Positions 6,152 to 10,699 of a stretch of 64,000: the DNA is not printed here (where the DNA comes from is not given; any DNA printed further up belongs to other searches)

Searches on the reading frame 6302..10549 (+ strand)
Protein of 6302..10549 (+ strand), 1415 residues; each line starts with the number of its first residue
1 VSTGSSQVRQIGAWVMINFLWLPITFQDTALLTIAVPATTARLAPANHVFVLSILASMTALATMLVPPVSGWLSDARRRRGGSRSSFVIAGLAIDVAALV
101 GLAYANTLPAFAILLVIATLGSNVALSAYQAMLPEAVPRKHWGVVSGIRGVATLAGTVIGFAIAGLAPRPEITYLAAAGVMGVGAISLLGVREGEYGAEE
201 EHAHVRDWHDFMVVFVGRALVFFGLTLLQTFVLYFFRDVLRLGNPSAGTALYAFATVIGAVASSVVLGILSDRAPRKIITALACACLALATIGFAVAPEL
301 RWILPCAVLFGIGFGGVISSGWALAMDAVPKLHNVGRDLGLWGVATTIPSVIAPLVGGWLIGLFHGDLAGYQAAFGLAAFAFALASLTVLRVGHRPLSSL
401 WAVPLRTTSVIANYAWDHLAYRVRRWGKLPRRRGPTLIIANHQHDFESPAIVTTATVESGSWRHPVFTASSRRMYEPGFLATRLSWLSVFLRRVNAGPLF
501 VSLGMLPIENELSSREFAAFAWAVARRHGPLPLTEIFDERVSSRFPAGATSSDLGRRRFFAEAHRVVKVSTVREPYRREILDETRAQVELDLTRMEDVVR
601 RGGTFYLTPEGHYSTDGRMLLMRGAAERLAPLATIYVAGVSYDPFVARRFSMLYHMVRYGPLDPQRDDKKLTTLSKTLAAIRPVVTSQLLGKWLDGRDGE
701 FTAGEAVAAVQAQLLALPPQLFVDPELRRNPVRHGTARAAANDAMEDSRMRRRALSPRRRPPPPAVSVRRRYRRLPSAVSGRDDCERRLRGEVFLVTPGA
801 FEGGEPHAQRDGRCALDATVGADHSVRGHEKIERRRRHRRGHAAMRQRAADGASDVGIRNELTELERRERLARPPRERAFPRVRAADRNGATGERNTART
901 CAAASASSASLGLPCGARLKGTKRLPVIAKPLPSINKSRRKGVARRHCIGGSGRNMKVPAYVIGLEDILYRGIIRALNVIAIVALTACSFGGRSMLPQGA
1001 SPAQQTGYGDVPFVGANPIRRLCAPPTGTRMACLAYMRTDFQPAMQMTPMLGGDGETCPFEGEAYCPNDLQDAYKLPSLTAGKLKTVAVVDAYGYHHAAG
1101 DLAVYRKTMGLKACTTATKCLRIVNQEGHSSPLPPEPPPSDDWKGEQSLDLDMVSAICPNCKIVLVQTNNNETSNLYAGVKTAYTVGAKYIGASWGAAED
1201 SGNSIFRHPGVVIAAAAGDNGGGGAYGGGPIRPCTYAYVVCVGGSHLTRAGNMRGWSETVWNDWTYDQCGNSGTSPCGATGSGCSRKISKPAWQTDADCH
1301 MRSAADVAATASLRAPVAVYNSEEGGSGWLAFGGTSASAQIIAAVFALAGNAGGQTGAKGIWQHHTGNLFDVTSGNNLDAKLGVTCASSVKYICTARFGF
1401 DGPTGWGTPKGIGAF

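Call 96: search_protein_families(library=ncbifam, proteins=[window:6302-10549:+], max_evalue=1e-10)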
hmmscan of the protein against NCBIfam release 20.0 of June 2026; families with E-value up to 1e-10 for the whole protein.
window:6302-10549:+ (1415 aa): 1 family
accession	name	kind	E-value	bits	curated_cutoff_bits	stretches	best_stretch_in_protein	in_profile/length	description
TIGR00880.1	2_A_01_02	superfamily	6.4e-11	42.5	131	0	259-389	10-134/141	multidrug resistance protein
